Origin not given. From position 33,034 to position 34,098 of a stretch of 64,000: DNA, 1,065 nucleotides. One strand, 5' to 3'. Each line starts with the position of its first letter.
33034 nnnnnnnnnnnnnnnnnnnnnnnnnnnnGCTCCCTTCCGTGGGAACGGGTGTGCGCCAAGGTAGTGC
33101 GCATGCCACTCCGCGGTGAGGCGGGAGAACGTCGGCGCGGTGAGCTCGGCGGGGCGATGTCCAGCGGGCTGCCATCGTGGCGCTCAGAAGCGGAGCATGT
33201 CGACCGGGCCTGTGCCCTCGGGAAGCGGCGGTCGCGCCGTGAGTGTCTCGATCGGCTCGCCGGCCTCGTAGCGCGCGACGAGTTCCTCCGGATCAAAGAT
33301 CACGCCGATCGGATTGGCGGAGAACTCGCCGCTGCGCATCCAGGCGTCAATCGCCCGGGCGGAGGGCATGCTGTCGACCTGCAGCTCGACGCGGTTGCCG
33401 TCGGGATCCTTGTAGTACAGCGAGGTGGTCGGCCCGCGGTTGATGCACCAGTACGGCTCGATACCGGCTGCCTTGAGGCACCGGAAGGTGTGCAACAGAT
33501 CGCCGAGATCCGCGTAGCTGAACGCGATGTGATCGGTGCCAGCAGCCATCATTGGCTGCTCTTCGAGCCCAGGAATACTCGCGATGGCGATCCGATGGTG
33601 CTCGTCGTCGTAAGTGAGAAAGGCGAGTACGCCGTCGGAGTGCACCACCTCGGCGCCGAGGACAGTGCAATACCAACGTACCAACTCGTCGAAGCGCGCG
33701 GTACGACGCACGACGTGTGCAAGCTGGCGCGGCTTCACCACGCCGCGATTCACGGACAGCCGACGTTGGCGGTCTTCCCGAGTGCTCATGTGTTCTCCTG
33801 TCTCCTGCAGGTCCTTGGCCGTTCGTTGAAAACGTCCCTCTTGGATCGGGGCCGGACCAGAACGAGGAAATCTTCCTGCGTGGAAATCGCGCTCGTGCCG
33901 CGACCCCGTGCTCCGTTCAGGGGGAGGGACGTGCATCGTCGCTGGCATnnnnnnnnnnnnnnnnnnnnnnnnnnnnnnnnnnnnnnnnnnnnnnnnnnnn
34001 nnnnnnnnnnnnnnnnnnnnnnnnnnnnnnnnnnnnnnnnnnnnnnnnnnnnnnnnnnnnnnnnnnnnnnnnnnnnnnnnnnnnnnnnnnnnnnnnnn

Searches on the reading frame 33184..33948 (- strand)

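Call 10: search_protein_families(library=pfam, proteins=[window:33184-33948:-], max_evalue=0.01)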
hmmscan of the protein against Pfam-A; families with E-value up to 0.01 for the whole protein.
window:33184-33948:- (254 aa): 2 families
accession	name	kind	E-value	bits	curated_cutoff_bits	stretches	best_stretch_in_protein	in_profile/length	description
PF00903.31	Glyoxalase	-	1.2e-13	51.9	20.6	1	76-189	2-121/121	Glyoxalase/Bleomycin resistance protein/Dioxygenase superfamily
PF18029.7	Glyoxalase_6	-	0.002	19.2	23.6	1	79-188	2-104/106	Glyoxalase-like domain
